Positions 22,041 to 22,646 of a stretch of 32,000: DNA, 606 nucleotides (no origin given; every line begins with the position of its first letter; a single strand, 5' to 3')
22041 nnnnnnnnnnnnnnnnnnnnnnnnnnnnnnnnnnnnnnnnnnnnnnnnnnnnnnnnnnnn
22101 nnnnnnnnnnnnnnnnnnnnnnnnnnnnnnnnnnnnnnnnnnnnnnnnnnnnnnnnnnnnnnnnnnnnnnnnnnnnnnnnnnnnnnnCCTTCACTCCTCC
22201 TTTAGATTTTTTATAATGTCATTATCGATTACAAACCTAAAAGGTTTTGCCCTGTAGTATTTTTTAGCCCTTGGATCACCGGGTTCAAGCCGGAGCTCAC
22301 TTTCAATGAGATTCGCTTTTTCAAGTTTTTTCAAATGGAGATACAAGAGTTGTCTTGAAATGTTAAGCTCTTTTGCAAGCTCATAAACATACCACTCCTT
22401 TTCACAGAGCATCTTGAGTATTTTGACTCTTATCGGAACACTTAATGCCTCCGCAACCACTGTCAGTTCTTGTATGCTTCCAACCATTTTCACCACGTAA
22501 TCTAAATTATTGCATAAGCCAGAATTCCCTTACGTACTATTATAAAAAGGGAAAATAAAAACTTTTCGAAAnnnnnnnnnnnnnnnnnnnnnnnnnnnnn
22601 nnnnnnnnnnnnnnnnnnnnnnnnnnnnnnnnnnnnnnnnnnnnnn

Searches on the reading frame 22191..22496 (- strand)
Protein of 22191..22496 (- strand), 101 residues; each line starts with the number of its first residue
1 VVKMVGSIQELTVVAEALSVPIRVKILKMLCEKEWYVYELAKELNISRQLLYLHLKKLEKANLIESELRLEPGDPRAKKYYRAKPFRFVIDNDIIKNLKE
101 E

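Call 7: search_protein_families(library=pfam, max_evalue=0.01, proteins=[window:22191-22496:-])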
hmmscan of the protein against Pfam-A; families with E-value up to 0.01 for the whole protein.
window:22191-22496:- (101 aa): 15 families
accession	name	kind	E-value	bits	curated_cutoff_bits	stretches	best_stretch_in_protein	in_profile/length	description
PF01022.26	HTH_5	-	5e-13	49.1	22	1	21-66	2-47/47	Bacterial regulatory protein, arsR family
PF12840.13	HTH_20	-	9e-09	35.6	27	1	21-67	4-51/51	Helix-turn-helix domain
PF01978.25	TrmB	-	2.9e-06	27.5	25.6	1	28-86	16-67/68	Sugar-specific transcriptional regulator TrmB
PF08279.18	HTH_11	-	6e-06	26.5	25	1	25-67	4-49/55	HTH domain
PF03551.20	PadR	-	1.2e-05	25.6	27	1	26-82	1-64/75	Transcriptional regulator PadR-like family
PF13601.12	HTH_34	-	0.0001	22.9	27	1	22-76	1-56/80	Winged helix DNA-binding domain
PF21476.4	PF0610-like_N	-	0.00014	22.5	33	1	22-60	2-40/50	PF0610-like, N-terminal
PF13412.12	HTH_24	-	0.00019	21.4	21.9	1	39-65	22-48/48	Winged helix-turn-helix DNA-binding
PF01047.28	MarR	-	0.00042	20.6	24.6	1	36-66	19-49/59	MarR family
PF12802.13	MarR_2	-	0.005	17.4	27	1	37-67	23-53/61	MarR family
PF05043.19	Mga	-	0.0052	17.8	21.1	1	22-70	17-65/87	Mga helix-turn-helix domain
PF13384.12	HTH_23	-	0.0052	17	24.6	1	19-57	3-40/50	Homeodomain-like domain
PF25213.1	HVO_A0261_N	-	0.006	16.9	35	1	17-66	7-56/86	HVO_A0261 N-terminal domain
PF02082.26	Rrf2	-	0.0082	16.7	30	0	35-67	24-56/132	Iron-dependent Transcriptional regulator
PF01638.23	HxlR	-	0.0088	16.3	20.8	0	25-68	9-53/91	HxlR-like helix-turn-helix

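Call 8: search_protein_families(library=ncbifam, max_evalue=0.01, proteins=[window:22191-22496:-])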
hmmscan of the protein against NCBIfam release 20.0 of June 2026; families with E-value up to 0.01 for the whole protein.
window:22191-22496:- (101 aa): 17 families
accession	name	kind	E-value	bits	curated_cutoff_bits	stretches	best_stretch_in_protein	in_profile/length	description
NF033788.1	HTH_metalloreg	subfamily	1.3e-11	44.1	55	1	14-67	4-58/77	metalloregulator ArsR/SmtB family transcription factor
NF053602.1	Phr_regulator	exception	6.9e-09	35.5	320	1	18-84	9-74/191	heat shock transcription regulator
NF053755.1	MsvR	equivalog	4.3e-08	33.1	220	1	16-81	8-71/236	transcriptional factor MsvR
TIGR01884.1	cas_HTH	subfamily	1.1e-07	31.4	60.2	1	22-69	143-192/202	CRISPR-associated CARF protein Csa3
NF033789.1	repress_SdpR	subfamily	2.9e-07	30.3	100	1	16-67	3-54/79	autorepressor SdpR family transcription factor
NF004170.0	PRK05638.1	equivalog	3.5e-06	25.9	421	1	23-69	373-421/442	threonine synthase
NF045707.1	Dbac_1936_reg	equivalog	6.1e-06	26.2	115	1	9-67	5-63/99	ArsR/SmtB-type metalloregulator TsoR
NF041413.1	ArsR_Rv2640c_fam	equivalog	1.1e-05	25.8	155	1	10-69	31-93/118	Rv2640c family ArsR-like transcriptional regulator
NF047906.1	CdPbTransRegCmtR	equivalog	2.9e-05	23.9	150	1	6-67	6-67/104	Cd(II)/Pb(II)-sensing metalloregulatory transcriptional regulator CmtR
NF040642.1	sulf_sens_BigR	equivalog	9.6e-05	22.4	155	1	4-66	3-65/95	sulfite-sensing transcriptional repressor BigR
NF053606.1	Sta1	subfamily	0.00053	20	80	1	24-97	23-96/100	Sta1 family transcriptional regulator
TIGR02702.1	SufR_cyano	equivalog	0.00053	19.7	178.8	1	26-77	6-58/208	iron-sulfur cluster biosynthesis transcriptional regulator SufR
NF040595.1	HTH_Cbp1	equivalog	0.0027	17.6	140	1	27-58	103-134/135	CRISPR DNA repeat-binding protein Cbp1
NF040939.2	trans_reg_lrs14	equivalog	0.0035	17.4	90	1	24-84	24-86/103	Lrs14 family HTH-type transcriptional regulator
NF053635.1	TransRegRv3488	equivalog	0.005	17.1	140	1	32-83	19-73/98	Rv3488 family transcriptional regulator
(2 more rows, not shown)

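Call 14: find_encoding_contigs(protein=window:22191-22496:-, flank=10000, max_places=6)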
Protein window:22191-22496:- (101 aa): no gene with exactly this product is on record in the collection.

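Call 15: find_homologous_proteins(query=window:22191-22496:-)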
Query window:22191-22496:- (101 aa): 153 proteins with E <= 0.001 among 159 candidates; the best 120 are listed.
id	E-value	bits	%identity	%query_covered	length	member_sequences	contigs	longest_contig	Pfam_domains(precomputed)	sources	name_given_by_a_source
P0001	8.5e-53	194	94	99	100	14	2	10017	PF12840.14,PF08279.19,PF03551.21,PF01978.26,PF01022.27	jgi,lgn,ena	-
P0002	1.4e-47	178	87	96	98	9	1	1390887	PF12840.14,PF21476.5,PF01978.26,PF01022.27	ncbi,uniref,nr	ncbi:winged helix-turn-helix domain-containing protein [Thermococcus sp. MAR1]|uniref:ArsR/SmtB fami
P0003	6.2e-47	176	85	97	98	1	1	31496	PF12840.14,PF13412.13,PF08279.19,PF03551.21,PF01978.26,PF01022.27,PF13601.13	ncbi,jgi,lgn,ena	-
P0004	1.7e-46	174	87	96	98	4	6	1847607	PF12840.14,PF21476.5,PF01978.26,PF01022.27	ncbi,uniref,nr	ncbi:Transcriptional regulator [Thermococcus onnurineus NA1]|uniref:Transcriptional regulator n=1 Ta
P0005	1.9e-46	174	86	97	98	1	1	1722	PF12840.14,PF13412.13,PF08279.19,PF03551.21,PF01978.26,PF01022.27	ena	-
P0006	2.1e-45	171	81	99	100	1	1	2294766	PF12840.14,PF13412.13,PF08279.19,PF03551.21,PF01978.26,PF01022.27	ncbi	ncbi:winged helix-turn-helix domain-containing protein [Thermococcus atlanticus]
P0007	2.9e-45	170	84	93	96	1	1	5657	PF12840.14,PF13412.13,PF08279.19,PF03551.21,PF01978.26,PF01022.27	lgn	-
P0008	8.0e-45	169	81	96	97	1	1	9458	PF12840.14,PF13412.13,PF08279.19,PF03551.21,PF01978.26,PF01022.27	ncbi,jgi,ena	-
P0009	8.5e-45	169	84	97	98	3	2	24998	PF12840.14,PF08279.19,PF21476.5,PF03551.21,PF01978.26,PF01022.27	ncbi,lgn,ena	-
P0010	2.0e-44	168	79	100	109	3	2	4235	PF12840.14,PF08279.19,PF21476.5,PF03551.21,PF01022.27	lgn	-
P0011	2.2e-44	167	84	95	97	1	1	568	PF12840.14,PF13412.13,PF21476.5,PF03551.21,PF01978.26,PF01022.27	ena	-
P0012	3.0e-44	167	81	96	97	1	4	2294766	PF12840.14,PF13412.13,PF08279.19,PF03551.21,PF01978.26,PF01022.27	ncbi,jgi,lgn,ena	ncbi:ArsR/SmtB family transcription factor [Thermococcus sp.]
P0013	4.3e-44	166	81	96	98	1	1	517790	PF12840.14,PF13412.13,PF08279.19,PF21476.5,PF03551.21,PF01978.26,PF01022.27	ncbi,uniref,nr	ncbi:ArsR family transcriptional regulator [Thermococcus sp. M36]|uniref:ArsR/SmtB family transcript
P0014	4.4e-44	166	82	94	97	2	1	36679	PF12840.14,PF13412.13,PF08279.19,PF03551.21,PF01978.26,PF01022.27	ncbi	ncbi:ArsR/SmtB family transcription factor [Thermococcus sp.]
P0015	6.9e-44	166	78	96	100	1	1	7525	PF12840.14,PF13412.13,PF08279.19,PF21476.5,PF03551.21,PF01978.26,PF01022.27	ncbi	-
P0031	1.0e-42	162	79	99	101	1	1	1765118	PF12840.14,PF13412.13,PF08279.19,PF21476.5,PF03551.21,PF01978.26,PF01022.27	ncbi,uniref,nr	ncbi:Transcriptional regulator, arsR family [Pyrococcus abyssi GE5]|uniref:transcriptional regulator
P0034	1.2e-42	162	78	98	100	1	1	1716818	PF12840.14,PF13412.13,PF08279.19,PF21476.5,PF03551.21,PF01978.26,PF01022.27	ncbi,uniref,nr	ncbi:Transcriptional regulator, arsR family [Pyrococcus yayanosii CH1]|uniref:Transcriptional regula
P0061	8.8e-41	156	77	95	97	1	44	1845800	PF12840.14,PF08279.19,PF03551.21,PF01978.26,PF01022.27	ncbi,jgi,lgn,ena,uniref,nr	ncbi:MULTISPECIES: metalloregulator ArsR/SmtB family transcription factor [Thermococcus]|jgi:predict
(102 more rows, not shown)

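Call 16: find_encoding_contigs(protein=P0001, flank=10000, max_places=3)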
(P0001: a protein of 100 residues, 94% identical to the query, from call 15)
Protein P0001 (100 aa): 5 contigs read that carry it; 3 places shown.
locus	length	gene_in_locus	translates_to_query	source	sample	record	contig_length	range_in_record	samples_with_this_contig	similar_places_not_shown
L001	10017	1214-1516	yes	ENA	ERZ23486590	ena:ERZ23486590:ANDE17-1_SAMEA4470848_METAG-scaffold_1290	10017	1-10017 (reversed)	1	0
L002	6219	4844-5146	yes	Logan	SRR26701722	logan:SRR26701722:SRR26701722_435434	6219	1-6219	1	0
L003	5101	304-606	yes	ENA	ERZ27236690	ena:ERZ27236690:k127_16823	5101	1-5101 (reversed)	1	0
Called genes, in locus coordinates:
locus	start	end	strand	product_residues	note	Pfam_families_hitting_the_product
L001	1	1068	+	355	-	?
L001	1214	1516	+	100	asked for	PF12840:HTH_20, PF01022:HTH_5, PF08279:HTH_11 (weak), PF01978:TrmB (weak), PF03551:PadR (faint)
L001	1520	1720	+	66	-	-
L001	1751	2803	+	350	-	PF04055:Radical_SAM, PF13353:Fer4_12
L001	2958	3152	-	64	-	PF27851:CHP_AF_0576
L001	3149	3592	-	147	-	PF00578:AhpC-TSA, PF08534:Redoxin, PF13911:AhpC-TSA_2 (faint)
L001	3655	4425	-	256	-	PF01522:Polysacc_deac_1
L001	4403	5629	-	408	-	PF13477:Glyco_trans_4_2 (weak), PF13439:Glyco_transf_4, PF13579:Glyco_trans_4_4, PF20706:GT4-conflict, PF00534:Glycos_transf_1, PF13692:Glyco_trans_1_4, PF13524:Glyco_trans_1_2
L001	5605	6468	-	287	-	PF03706:LPG_synthase_TM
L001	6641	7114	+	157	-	PF06695:Sm_multidrug_ex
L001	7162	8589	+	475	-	PF00224:PK, PF02887:PK_C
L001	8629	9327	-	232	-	PF13549:ATP-grasp_5, PF08442:ATP-grasp_2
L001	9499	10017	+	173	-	?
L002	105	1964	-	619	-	PF02730:AFOR_N, PF01314:AFOR_C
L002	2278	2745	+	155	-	-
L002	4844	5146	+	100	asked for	PF12840:HTH_20, PF01022:HTH_5, PF08279:HTH_11 (weak), PF01978:TrmB (weak), PF03551:PadR (faint)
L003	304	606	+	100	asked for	PF12840:HTH_20, PF01022:HTH_5, PF08279:HTH_11 (weak), PF01978:TrmB (weak), PF03551:PadR (faint)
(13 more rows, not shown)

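Call 17: find_encoding_contigs(protein=P0004, flank=10000, max_places=2)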
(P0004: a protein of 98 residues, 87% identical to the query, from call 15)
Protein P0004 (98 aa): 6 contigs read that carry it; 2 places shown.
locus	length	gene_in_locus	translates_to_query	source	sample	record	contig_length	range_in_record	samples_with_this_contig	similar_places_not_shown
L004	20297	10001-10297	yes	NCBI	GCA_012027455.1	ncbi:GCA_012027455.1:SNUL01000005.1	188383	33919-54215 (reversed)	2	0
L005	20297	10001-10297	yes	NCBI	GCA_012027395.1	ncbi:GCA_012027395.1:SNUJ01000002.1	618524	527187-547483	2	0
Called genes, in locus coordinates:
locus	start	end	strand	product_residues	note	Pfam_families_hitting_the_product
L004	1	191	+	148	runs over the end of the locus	-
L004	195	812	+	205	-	PF01205:Impact_N, PF09186:DUF1949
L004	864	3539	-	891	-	PF00270:DEAD, PF00271:Helicase_C, PF09369:MZB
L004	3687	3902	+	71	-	-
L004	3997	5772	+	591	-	PF04068:Fer4_RLI, PF12837:Fer4_6 (faint), PF12838:Fer4_7 (faint), PF14697:Fer4_21 (weak), PF00037:Fer4 (weak), PF02463:SMC_N (faint), PF00005:ABC_tran, PF00005:ABC_tran, +4 more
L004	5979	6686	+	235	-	PF14358:DUF4405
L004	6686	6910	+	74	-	-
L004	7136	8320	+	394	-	PF04122:CW_binding_2 (faint)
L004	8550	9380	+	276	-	PF09968:DUF2202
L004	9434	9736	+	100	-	-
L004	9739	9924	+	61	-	-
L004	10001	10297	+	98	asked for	PF12840:HTH_20, PF01022:HTH_5, PF21476:PF0610-like_N (weak), PF01978:TrmB (weak)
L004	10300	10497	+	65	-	-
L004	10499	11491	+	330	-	PF00586:AIRS, PF02769:AIRS_C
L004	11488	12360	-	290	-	PF04313:HSDR_N (faint), PF13588:HSDR_N_2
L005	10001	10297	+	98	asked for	PF12840:HTH_20, PF01022:HTH_5, PF21476:PF0610-like_N (weak), PF01978:TrmB (weak)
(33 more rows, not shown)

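Call 18: find_encoding_contigs(protein=P0031, flank=10000, max_places=2)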
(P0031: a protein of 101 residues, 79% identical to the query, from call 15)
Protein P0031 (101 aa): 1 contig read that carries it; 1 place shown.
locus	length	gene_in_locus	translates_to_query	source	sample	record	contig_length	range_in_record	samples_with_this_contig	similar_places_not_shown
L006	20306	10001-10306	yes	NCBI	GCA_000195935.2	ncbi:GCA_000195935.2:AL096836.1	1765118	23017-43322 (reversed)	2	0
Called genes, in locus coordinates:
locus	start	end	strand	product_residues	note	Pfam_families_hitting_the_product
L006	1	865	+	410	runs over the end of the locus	PF01676:Metalloenzyme, PF10143:PhosphMutase, PF01663:Phosphodiest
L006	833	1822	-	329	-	PF00155:Aminotran_1_2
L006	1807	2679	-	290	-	PF03186:CobD_Cbib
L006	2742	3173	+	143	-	PF04608:PgpA (weak)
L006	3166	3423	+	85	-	-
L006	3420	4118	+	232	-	PF02654:CobS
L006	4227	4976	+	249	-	PF01978:TrmB (weak), PF05584:Sulfolobus_pRN (faint), PF13338:AbiEi_4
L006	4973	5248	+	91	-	PF08843:AbiEii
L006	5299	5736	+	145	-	PF08843:AbiEii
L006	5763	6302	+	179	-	PF12804:NTP_transf_3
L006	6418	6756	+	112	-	PF01402:RHH_1 (weak)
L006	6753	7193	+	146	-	PF13470:PIN_3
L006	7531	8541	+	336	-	-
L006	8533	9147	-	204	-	PF00753:Lactamase_B, PF19583:ODP, PF12706:Lactamase_B_2 (weak)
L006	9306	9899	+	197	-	PF09968:DUF2202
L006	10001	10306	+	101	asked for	PF12840:HTH_20, PF01022:HTH_5, PF08279:HTH_11 (weak), PF13412:HTH_24 (faint), PF21476:PF0610-like_N (weak), PF01978:TrmB (weak), PF03551:PadR (faint)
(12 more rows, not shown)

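Call 24: find_encoding_contigs(protein=window:22191-22487:-, flank=10000, max_places=3)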
Protein window:22191-22487:- (98 aa): no gene with exactly this product is on record in the collection.

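Call 31: search_solved_structures(query=window:22191-22487:-, max_evalue=0.001)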
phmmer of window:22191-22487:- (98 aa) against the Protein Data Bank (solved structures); distinct sequences matched with E-value up to 0.001: 3.
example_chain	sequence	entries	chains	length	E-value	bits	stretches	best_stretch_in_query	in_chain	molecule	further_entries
2p4w_A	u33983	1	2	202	7.9e-07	32.7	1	7-81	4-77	Transcriptional regulatory protein arsR family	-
1uly_A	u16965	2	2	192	0.00011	25.9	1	16-81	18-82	hypothetical protein PH1932 | hypothetical transcription regulator protein, PH1932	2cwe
5dym_A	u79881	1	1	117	0.00057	23.6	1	10-79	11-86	PadR-family transcriptional regulator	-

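Call 33: list_cluster_members(proteins=[P0004, P0031, P0034, P0061])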
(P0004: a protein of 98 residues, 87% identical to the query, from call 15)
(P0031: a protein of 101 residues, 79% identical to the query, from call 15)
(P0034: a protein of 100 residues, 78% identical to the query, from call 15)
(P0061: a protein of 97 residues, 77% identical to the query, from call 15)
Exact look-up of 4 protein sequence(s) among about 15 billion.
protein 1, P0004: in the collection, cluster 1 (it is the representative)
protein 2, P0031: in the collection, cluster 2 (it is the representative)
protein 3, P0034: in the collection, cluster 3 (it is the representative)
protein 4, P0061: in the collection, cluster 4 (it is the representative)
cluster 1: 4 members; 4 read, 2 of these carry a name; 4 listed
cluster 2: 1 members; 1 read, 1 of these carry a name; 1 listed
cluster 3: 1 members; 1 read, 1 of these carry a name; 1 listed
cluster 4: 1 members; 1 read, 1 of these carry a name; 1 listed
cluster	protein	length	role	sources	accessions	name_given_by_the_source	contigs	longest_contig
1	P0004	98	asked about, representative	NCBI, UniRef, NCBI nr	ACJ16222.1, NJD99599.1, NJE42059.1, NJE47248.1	Transcriptional regulator [Thermococcus onnurineus NA1] | Transcriptional regulator n=1 Tax=Thermococcus onnurineus (strain NA1) TaxID=523850 ... | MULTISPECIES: winged helix-turn-helix domain-containing protein [Thermococcus]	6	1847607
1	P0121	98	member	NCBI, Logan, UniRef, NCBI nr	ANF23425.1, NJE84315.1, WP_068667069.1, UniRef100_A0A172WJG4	ArsR family transcriptional regulator [Thermococcus sp. CX2] | Transcriptional regulator n=1 Tax=Thermococcus piezophilus TaxID=1712654 ... | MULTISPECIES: winged helix-turn-helix domain-containing protein [Thermococcus]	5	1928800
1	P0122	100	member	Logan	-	-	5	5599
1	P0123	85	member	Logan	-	-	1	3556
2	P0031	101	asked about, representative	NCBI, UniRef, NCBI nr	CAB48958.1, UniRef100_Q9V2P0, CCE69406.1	Transcriptional regulator, arsR family [Pyrococcus abyssi GE5] | transcriptional regulator, ArsR family n=2 Tax=Pyrococcus abyssi TaxID=29292 ...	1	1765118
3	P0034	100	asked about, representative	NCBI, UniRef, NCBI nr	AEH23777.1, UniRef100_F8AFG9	Transcriptional regulator, arsR family [Pyrococcus yayanosii CH1] | Transcriptional regulator, arsR family n=2 Tax=Pyrococcus TaxID=2260 RepID=F8AFG9_PYRYC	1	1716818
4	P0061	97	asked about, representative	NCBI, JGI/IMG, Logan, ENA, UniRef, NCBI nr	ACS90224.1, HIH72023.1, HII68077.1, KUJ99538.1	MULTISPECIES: metalloregulator ArsR/SmtB family transcription factor [Thermococcus] | predicted transcriptional regulator | Transcriptional regulator, arsR family n=1 Tax=Thermococcus sibiricus (strain DSM 12597 / ...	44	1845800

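Call 79: find_encoding_contigs(protein=P0004, flank=3000, max_places=8)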
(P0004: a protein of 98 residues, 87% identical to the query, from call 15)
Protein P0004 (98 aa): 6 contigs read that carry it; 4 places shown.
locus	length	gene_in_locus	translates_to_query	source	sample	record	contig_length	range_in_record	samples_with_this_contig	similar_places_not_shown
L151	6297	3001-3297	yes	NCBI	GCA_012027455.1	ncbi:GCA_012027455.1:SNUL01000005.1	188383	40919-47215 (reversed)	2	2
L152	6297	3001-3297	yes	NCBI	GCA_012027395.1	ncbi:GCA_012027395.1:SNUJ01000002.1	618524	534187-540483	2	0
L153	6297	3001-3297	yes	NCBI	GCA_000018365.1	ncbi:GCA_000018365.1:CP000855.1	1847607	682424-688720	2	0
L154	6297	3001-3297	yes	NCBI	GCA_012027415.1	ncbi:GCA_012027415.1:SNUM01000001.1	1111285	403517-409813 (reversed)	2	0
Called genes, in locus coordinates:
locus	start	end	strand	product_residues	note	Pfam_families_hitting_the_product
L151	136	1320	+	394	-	PF04122:CW_binding_2 (faint)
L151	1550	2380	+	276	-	PF09968:DUF2202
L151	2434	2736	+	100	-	-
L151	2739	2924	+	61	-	-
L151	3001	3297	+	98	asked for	PF12840:HTH_20, PF01022:HTH_5, PF21476:PF0610-like_N (weak), PF01978:TrmB (weak)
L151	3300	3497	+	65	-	-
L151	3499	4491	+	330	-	PF00586:AIRS, PF02769:AIRS_C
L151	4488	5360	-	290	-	PF04313:HSDR_N (faint), PF13588:HSDR_N_2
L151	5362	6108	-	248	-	PF13938:DUF4213, PF04016:DUF364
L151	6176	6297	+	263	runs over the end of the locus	PF13230:GATase_4 (weak), PF13522:GATase_6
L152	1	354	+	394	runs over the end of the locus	PF04122:CW_binding_2 (faint)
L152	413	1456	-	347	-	PF03600:CitMHS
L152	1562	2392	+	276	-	PF09968:DUF2202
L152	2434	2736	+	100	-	-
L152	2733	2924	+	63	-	-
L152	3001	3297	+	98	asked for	PF12840:HTH_20, PF01022:HTH_5, PF21476:PF0610-like_N (weak), PF01978:TrmB (weak)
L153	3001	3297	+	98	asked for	PF12840:HTH_20, PF01022:HTH_5, PF21476:PF0610-like_N (weak), PF01978:TrmB (weak)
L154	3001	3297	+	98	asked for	PF12840:HTH_20, PF01022:HTH_5, PF21476:PF0610-like_N (weak), PF01978:TrmB (weak)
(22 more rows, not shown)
